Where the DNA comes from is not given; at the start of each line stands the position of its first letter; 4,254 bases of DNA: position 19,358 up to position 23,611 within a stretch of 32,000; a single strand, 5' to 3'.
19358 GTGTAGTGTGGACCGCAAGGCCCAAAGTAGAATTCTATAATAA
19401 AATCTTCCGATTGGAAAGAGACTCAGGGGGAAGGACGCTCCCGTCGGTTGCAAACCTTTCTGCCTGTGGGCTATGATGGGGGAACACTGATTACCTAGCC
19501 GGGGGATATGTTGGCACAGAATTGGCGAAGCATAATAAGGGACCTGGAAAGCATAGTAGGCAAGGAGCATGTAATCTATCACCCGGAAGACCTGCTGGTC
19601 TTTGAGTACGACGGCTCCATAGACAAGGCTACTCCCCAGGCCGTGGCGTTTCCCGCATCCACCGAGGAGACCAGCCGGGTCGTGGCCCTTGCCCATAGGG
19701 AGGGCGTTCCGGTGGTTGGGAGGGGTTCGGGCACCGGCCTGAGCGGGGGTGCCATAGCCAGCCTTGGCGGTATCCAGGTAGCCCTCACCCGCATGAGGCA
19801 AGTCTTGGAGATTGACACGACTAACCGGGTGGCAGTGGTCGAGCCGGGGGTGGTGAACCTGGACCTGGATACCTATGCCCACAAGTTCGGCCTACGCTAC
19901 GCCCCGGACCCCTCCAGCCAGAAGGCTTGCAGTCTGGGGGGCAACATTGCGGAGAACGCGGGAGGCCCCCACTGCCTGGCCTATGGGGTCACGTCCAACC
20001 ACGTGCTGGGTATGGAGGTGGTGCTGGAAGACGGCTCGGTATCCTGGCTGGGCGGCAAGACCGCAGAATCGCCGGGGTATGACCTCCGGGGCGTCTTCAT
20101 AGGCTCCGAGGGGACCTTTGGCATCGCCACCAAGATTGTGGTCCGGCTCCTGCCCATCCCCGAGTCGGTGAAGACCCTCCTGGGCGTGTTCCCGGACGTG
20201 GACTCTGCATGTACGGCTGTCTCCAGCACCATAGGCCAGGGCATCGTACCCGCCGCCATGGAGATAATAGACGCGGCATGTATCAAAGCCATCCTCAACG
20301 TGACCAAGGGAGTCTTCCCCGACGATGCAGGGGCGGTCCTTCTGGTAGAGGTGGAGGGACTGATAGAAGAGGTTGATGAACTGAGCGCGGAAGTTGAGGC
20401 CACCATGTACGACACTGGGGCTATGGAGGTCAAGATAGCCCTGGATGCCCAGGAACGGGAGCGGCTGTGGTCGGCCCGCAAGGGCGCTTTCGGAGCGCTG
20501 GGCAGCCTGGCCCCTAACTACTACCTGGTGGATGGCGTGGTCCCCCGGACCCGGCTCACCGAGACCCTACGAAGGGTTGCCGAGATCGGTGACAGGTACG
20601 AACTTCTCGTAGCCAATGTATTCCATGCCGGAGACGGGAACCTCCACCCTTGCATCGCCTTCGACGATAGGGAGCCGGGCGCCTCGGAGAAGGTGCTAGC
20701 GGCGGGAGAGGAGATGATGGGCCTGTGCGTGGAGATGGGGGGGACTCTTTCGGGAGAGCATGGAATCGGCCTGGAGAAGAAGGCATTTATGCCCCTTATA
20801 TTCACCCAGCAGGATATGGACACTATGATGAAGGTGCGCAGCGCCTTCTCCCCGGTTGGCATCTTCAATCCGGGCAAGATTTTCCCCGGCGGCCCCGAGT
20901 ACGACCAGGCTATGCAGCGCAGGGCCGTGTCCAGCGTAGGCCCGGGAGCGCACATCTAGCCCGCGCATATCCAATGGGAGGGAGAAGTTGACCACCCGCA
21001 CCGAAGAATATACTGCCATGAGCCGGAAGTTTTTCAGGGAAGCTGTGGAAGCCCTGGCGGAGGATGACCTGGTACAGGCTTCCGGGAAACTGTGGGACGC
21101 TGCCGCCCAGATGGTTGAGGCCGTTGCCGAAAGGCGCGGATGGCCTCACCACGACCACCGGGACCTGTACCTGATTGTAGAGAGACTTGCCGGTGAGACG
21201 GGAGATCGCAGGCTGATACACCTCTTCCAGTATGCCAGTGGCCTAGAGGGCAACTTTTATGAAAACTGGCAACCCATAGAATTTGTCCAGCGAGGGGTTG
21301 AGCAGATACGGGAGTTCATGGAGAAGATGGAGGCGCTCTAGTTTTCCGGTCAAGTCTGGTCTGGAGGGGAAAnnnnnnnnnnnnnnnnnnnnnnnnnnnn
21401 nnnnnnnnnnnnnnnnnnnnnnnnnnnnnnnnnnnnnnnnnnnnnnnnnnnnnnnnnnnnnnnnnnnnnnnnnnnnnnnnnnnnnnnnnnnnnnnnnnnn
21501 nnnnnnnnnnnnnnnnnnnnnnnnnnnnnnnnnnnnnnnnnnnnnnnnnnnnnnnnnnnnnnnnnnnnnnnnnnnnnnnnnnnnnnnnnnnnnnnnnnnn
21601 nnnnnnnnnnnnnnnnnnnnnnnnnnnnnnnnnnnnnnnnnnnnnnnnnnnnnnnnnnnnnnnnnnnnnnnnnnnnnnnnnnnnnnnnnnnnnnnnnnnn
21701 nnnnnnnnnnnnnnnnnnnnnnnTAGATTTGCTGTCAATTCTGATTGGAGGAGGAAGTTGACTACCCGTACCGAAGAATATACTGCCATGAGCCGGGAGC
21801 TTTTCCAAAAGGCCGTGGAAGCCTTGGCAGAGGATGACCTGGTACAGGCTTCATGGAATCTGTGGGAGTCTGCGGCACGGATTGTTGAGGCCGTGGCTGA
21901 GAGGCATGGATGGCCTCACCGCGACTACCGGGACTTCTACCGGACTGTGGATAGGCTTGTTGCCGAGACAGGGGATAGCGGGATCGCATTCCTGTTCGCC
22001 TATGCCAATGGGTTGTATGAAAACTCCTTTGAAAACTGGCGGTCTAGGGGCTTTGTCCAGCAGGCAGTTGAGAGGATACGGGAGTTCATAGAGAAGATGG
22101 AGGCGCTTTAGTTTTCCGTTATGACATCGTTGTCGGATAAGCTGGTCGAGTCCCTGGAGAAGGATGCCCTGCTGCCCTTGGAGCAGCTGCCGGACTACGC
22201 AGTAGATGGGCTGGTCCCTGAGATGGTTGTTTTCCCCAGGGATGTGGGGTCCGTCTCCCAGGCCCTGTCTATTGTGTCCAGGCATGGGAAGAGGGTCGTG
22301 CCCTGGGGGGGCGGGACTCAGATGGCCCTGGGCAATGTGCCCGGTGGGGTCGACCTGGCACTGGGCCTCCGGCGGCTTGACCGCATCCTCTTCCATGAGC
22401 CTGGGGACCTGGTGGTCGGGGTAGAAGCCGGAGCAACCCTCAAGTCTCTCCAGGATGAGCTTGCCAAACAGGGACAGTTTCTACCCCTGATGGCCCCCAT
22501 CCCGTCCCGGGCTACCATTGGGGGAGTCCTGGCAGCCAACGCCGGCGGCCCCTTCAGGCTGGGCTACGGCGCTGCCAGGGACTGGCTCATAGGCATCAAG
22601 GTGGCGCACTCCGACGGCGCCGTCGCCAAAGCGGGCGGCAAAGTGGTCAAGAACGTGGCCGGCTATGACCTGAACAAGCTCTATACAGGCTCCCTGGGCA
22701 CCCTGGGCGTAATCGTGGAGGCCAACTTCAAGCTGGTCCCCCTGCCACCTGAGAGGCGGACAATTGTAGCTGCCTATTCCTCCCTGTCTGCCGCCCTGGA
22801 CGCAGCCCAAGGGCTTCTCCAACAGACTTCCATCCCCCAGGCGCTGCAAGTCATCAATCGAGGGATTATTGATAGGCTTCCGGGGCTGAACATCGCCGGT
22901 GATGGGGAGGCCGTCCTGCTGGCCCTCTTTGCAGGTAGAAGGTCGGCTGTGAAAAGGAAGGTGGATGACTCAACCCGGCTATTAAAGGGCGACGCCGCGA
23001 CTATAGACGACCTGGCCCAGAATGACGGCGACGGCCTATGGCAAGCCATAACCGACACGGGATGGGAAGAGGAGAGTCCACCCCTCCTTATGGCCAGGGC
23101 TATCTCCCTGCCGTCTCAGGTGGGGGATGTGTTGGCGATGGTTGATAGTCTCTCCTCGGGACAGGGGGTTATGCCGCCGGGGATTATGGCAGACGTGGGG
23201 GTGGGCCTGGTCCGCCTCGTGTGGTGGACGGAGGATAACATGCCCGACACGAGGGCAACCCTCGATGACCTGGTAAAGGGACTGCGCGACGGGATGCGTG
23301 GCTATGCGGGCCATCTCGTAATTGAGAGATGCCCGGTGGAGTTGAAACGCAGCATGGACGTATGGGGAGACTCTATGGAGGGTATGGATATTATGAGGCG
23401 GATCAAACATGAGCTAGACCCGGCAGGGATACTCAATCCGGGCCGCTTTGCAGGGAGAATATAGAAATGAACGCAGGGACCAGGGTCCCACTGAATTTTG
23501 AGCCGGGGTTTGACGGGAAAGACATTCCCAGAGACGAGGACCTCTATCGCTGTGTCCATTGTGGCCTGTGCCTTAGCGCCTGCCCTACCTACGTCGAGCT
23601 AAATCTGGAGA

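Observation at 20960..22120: Three tandem PaREP1/HEPN-fold-like genes at exact 385-bp spacing, wedged between glcD and glcE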

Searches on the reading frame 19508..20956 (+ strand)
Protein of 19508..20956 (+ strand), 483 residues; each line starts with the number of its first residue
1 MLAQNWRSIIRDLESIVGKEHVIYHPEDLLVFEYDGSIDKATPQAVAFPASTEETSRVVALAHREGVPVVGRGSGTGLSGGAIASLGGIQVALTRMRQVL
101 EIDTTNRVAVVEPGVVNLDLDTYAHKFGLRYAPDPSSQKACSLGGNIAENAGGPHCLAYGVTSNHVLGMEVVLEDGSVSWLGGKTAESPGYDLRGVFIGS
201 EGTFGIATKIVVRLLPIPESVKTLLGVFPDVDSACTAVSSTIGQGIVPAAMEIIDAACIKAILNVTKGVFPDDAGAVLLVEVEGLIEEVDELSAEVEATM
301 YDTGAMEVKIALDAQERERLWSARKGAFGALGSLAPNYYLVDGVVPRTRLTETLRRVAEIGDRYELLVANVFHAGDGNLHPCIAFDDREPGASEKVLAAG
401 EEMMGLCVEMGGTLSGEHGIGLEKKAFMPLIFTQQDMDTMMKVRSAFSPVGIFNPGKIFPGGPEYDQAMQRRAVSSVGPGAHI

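Call 3: search_protein_families(library=pfam, proteins=[window:19508-20956:+], max_evalue=1)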
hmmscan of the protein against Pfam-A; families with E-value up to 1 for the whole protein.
window:19508-20956:+ (483 aa): 3 families
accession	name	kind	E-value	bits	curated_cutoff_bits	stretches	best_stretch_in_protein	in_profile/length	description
PF02913.24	FAD-oxidase_C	-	2.6e-65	221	21.2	1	217-458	1-248/248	FAD linked oxidases, C-terminal domain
PF01565.28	FAD_binding_4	-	5.5e-39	133.5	26.4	1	43-181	1-138/139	FAD binding domain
PF10294.15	Methyltransf_16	-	0.04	14.1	21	1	62-106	43-88/174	Lysine methyltransferase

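Call 4: search_protein_families(library=ncbifam, proteins=[window:19508-20956:+], max_evalue=1)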
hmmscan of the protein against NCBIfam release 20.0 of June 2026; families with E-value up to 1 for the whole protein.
window:19508-20956:+ (483 aa): 12 families
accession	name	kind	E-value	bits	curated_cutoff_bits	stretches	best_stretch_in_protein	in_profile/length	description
TIGR00387.1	glcD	equivalog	1.2e-140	469.1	567.9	1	46-457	1-413/413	glycolate oxidase subunit GlcD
NF008408.0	PRK11230.1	equivalog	1.5e-135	452.5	897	1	7-460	19-473/499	glycolate oxidase subunit GlcD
NF049975.1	2HglutDHaseYdiJ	equivalog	1.5e-46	158.7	1350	2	27-178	36-189/1018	D-2-hydroxyglutarate dehydrogenase YdiJ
NF008439.0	PRK11282.1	equivalog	1.5e-15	56.9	284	1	54-227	10-183/358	glycolate oxidase subunit GlcE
NF041227.1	BagG_FevA2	exception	7.8e-11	41.2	850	1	23-218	24-211/455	bagremycin/ferroverdin biosynthesis FAD-dependent oxygenase BagG/FevA2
NF053785.1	DcplphribOxDprE1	equivalog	3.2e-10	39.8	500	1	48-217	20-183/449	decaprenylphosphoryl-beta-D-ribose oxidase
TIGR01678.1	FAD_lactone_ox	subfamily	8.8e-06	24.9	396.8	1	40-216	12-180/438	sugar 1,4-lactone oxidase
TIGR01679.1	bact_FAD_ox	subfamily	2.9e-05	23.2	292.25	1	39-179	8-141/419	FAD-linked oxidoreductase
NF008387.0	PRK11183.1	equivalog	0.00017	20.3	391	1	6-153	8-160/570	D-lactate dehydrogenase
TIGR01677.1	pln_FAD_oxido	subfamily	0.0076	14.8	383.1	1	44-173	35-168/560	FAD-dependent oxidoreductase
TIGR04294.2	pre_pil_HX9DG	domain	0.049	13.5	19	1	162-181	2-21/22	H-X9-DG-CTERM domain-containing protein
TIGR01676.1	GLDHase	equivalog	0.17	10.7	458.25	1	26-151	45-167/541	L-galactonolactone dehydrogenase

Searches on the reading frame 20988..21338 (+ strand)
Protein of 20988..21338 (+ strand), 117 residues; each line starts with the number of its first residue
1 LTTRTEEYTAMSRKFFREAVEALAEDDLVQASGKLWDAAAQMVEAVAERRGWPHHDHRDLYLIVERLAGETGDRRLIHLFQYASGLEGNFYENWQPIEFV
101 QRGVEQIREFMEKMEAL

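Call 3: search_protein_families(library=pfam, proteins=[window:20988-21338:+], max_evalue=1)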
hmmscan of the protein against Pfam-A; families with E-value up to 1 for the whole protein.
window:20988-21338:+ (117 aa): 2 families
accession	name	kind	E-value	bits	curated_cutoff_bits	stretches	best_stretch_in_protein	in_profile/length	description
PF05942.16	PaREP1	-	3.6e-18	66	24.4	1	8-110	2-114/115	Archaeal PaREP1/PaREP8 family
PF16887.10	DUF5081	-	0.075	12.5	27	1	12-48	37-73/231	Domain of unknown function (DUF5081)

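Call 4: search_protein_families(library=ncbifam, proteins=[window:20988-21338:+], max_evalue=1)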
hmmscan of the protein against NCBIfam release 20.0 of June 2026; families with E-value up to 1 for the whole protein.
window:20988-21338:+ (117 aa): 0 families

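Call 7: search_solved_structures(query=window:20988-21338:+, max_evalue=10, show_alignments=3)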
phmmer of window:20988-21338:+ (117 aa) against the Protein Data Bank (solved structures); distinct sequences matched with E-value up to 10: 13.
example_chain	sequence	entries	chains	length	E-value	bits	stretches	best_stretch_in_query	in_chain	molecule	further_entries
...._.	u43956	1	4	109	0.23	14.8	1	32-89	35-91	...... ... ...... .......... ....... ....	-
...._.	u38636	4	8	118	0.25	14.7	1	33-89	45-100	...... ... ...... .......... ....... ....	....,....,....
2wvo_A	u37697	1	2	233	0.25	14.7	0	32-57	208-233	SMALL S PROTEIN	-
2y3h_A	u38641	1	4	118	0.26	14.7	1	34-89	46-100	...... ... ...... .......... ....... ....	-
4wwb_A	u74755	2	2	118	0.28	14.6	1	33-88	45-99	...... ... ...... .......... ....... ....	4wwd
4wwf_A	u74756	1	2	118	0.33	14.3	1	33-89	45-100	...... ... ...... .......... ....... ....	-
1wh7_A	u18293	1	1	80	0.46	13.9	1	42-77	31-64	ZF-HD homeobox family protein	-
3zg1_A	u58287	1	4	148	0.54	13.6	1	33-89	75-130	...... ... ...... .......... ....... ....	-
6dmx_D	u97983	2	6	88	0.6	13.5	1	49-112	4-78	CREB-binding protein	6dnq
1kdx_A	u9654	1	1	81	0.61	13.5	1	69-111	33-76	CBP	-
2rkb_A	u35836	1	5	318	0.63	13.4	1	25-56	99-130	Serine dehydratase-like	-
1sb0_A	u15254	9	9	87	0.69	13.3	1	69-112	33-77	protein CBP | Crebbp protein | CREB-binding protein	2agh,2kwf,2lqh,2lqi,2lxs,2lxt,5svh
4i9o_A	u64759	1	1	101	2.8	11.4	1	49-96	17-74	CREB-binding protein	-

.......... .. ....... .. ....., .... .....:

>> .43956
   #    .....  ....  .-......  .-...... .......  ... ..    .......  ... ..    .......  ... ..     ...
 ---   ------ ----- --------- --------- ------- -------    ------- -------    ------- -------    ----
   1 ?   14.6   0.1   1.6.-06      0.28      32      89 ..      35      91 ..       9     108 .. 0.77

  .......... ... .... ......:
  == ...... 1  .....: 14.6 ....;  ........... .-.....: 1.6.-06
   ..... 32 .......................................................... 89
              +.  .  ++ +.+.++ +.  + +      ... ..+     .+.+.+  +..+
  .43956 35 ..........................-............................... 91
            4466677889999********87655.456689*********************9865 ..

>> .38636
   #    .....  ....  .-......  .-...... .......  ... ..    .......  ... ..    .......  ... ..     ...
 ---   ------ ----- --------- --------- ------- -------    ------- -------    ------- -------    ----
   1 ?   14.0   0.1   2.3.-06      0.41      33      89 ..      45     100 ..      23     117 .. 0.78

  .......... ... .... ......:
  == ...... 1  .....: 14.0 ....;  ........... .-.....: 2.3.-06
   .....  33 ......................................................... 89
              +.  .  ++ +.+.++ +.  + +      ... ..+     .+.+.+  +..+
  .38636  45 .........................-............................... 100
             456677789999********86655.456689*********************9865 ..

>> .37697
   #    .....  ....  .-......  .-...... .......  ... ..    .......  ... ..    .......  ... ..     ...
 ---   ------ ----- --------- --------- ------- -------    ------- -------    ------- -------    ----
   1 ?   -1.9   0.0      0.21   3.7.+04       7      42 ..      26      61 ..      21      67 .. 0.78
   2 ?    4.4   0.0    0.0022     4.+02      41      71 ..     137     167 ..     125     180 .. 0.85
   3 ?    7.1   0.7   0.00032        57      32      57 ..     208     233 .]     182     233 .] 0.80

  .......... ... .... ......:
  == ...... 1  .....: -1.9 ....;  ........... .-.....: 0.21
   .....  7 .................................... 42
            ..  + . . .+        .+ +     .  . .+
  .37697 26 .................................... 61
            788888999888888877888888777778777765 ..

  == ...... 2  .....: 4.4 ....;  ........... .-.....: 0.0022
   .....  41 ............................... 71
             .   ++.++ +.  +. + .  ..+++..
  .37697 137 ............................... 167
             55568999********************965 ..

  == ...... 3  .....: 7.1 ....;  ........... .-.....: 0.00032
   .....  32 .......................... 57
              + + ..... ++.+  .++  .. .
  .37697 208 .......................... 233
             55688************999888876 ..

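Call 8: find_encoding_contigs(protein=window:20988-21338:+, flank=10000, max_places=10)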
Protein window:20988-21338:+ (117 aa): 2 contigs read that carry it; 2 places shown.
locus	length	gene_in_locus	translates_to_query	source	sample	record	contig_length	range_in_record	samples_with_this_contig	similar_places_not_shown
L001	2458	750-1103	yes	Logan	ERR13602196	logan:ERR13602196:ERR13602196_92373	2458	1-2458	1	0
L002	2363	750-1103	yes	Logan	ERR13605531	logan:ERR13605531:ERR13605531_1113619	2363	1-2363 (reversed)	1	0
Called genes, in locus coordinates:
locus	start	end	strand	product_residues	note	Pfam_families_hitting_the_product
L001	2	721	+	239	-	?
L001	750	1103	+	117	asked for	PF05942:PaREP1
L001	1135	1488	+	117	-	PF05942:PaREP1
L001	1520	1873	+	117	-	PF05942:PaREP1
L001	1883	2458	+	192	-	?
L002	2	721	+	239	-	?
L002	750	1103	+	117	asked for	PF05942:PaREP1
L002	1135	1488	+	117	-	PF05942:PaREP1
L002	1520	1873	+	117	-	PF05942:PaREP1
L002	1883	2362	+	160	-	?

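Call 66: search_protein_families(library=padloc, proteins=[window:20988-21338:+], max_evalue=0.1)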
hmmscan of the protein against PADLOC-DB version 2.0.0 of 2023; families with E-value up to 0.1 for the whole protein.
window:20988-21338:+ (117 aa): 0 families

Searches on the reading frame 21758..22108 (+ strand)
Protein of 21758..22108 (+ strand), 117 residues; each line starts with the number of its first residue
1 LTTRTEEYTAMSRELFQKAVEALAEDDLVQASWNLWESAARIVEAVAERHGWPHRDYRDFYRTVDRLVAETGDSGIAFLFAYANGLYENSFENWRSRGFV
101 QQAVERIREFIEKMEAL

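Call 3: search_protein_families(library=pfam, proteins=[window:21758-22108:+], max_evalue=1)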
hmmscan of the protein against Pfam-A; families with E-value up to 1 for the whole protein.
window:21758-22108:+ (117 aa): 4 families
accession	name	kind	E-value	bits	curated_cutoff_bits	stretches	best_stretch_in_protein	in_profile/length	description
PF05942.16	PaREP1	-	1.8e-10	41.2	24.4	1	9-110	3-114/115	Archaeal PaREP1/PaREP8 family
PF09606.15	Med15_N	-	0.088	13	24.1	1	92-114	3-25/72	ARC105/Med15 mediator subunit N-terminal KIX domain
PF18545.6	HalOD1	-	0.19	12.4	26.3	1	39-82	6-57/74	Halobacterial output domain 1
PF03701.19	UPF0181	-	0.31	11.1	23.5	0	101-112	14-25/50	Uncharacterised protein family (UPF0181)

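Call 4: search_protein_families(library=ncbifam, proteins=[window:21758-22108:+], max_evalue=1)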
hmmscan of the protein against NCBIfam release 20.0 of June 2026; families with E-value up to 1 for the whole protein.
window:21758-22108:+ (117 aa): 1 family
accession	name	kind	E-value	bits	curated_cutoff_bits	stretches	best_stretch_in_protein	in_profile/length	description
NF003476.0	PRK05114.1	equivalog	0.46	10.2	72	0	101-112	14-25/60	YoaH family protein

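Call 66: search_protein_families(library=padloc, proteins=[window:21758-22108:+], max_evalue=0.1)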
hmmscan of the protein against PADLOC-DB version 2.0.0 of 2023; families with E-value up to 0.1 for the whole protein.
window:21758-22108:+ (117 aa): 0 families

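Call 78: predict_structure(alignment_id=A5)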
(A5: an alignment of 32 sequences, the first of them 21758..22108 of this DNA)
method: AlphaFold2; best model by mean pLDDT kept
length: 117 residues; sequences in the alignment: 32
mean_pLDDT: 96.8   pTM: 0.89
mean pLDDT of the five models: 96.8, 96.6, 96.4, 96.3, 96.2
residues with pLDDT >= 90: 115; 70-90: 1; 50-70: 1; < 50: 0
segments of 3 or more residues with pLDDT < 50: none
pLDDT, mean of each block of 10 residues (from residue 1): 91 99 98 99 98 96 98 98 96 96 98 97
secondary structure, 60 per line:
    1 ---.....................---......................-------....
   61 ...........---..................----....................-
elements in order: H4-24 H28-49 H57-71 H75-92 H97-116

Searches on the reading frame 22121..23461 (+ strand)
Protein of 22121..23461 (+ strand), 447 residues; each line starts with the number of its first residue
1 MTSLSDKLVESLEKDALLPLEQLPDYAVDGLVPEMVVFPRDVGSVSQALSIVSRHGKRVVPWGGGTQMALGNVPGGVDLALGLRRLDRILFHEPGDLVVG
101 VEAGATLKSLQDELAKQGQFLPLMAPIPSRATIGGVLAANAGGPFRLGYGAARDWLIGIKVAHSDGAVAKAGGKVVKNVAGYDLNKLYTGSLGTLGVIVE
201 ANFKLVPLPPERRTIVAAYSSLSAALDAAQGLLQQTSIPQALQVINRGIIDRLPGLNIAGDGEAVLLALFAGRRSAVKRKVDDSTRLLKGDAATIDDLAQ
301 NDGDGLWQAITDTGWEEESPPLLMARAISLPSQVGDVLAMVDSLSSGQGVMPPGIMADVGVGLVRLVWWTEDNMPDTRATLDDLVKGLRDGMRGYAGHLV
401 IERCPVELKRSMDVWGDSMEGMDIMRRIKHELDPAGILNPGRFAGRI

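Call 3: search_protein_families(library=pfam, proteins=[window:22121-23461:+], max_evalue=1)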
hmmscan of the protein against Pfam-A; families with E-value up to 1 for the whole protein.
window:22121-23461:+ (447 aa): 2 families
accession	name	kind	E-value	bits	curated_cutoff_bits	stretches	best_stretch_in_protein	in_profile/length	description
PF01565.28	FAD_binding_4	-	1.3e-26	93.4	26.4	1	33-171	1-138/139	FAD binding domain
PF02913.24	FAD-oxidase_C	-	3e-10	40.7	21.2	1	209-442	2-247/248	FAD linked oxidases, C-terminal domain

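Call 4: search_protein_families(library=ncbifam, proteins=[window:22121-23461:+], max_evalue=1)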
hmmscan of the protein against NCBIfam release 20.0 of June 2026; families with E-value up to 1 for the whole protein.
window:22121-23461:+ (447 aa): 9 families
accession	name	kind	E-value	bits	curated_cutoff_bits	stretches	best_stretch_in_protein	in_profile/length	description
TIGR00387.1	glcD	equivalog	6.4e-48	163.6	567.9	1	36-442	1-413/413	glycolate oxidase subunit GlcD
NF008439.0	PRK11282.1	equivalog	1.6e-44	152.2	284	2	54-231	20-195/358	glycolate oxidase subunit GlcE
NF008408.0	PRK11230.1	equivalog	1.3e-27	96.4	897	1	20-302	38-327/499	glycolate oxidase subunit GlcD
NF049975.1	2HglutDHaseYdiJ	equivalog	9.9e-21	73.2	1350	2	25-171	44-192/1018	D-2-hydroxyglutarate dehydrogenase YdiJ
TIGR01677.1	pln_FAD_oxido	subfamily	4.8e-09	35.2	383.1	1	68-208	73-214/560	FAD-dependent oxidoreductase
TIGR01679.1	bact_FAD_ox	subfamily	1.3e-08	34.2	292.25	1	32-231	11-196/419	FAD-linked oxidoreductase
NF053785.1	DcplphribOxDprE1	equivalog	7e-07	28.8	500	1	36-207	18-182/449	decaprenylphosphoryl-beta-D-ribose oxidase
TIGR01678.1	FAD_lactone_ox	subfamily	1.3e-06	27.6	396.8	1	32-207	14-180/438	sugar 1,4-lactone oxidase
NF010480.0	PRK13905.1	equivalog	0.0044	15.9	259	1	34-173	35-166/303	UDP-N-acetylmuramate dehydrogenase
